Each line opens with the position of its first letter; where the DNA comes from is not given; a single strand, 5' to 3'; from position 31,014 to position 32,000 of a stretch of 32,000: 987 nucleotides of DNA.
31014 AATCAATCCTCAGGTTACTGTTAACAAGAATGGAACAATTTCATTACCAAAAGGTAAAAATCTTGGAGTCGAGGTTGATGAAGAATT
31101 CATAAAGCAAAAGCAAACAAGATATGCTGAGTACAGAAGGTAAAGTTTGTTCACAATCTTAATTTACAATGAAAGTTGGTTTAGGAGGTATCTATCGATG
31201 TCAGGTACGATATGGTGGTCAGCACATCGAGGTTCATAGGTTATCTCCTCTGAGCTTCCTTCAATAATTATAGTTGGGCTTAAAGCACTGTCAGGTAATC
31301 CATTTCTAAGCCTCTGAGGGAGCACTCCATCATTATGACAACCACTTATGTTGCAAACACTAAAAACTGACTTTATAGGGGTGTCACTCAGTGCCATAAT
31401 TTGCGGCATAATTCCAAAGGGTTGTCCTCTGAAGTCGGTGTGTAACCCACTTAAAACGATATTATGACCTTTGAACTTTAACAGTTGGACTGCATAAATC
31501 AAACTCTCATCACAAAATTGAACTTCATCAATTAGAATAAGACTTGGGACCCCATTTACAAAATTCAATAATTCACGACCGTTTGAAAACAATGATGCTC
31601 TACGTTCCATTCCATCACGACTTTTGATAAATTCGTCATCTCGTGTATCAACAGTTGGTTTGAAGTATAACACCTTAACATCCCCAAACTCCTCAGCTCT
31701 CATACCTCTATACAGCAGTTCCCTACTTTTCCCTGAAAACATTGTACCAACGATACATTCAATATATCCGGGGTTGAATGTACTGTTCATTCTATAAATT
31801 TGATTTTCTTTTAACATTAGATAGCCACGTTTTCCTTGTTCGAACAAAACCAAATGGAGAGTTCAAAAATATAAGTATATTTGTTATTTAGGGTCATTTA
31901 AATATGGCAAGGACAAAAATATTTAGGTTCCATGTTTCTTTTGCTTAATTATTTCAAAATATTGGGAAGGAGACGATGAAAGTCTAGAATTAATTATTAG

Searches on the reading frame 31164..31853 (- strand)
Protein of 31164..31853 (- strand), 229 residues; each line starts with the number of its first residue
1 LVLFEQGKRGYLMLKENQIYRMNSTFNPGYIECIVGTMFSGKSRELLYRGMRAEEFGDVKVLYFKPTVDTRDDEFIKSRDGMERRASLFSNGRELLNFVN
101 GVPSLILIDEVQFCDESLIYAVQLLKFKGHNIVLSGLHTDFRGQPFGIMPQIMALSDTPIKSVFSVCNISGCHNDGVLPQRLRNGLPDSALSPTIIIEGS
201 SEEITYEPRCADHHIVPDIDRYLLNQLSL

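Call 76: search_protein_families(library=pfam, proteins=[window:31164-31853:-], max_evalue=0.001)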
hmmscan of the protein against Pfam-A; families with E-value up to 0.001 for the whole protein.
window:31164-31853:- (229 aa): 1 family
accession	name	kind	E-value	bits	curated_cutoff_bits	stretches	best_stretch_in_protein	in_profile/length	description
PF00265.24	TK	-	1.1e-22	81.1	20.6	1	30-214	2-176/176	Thymidine kinase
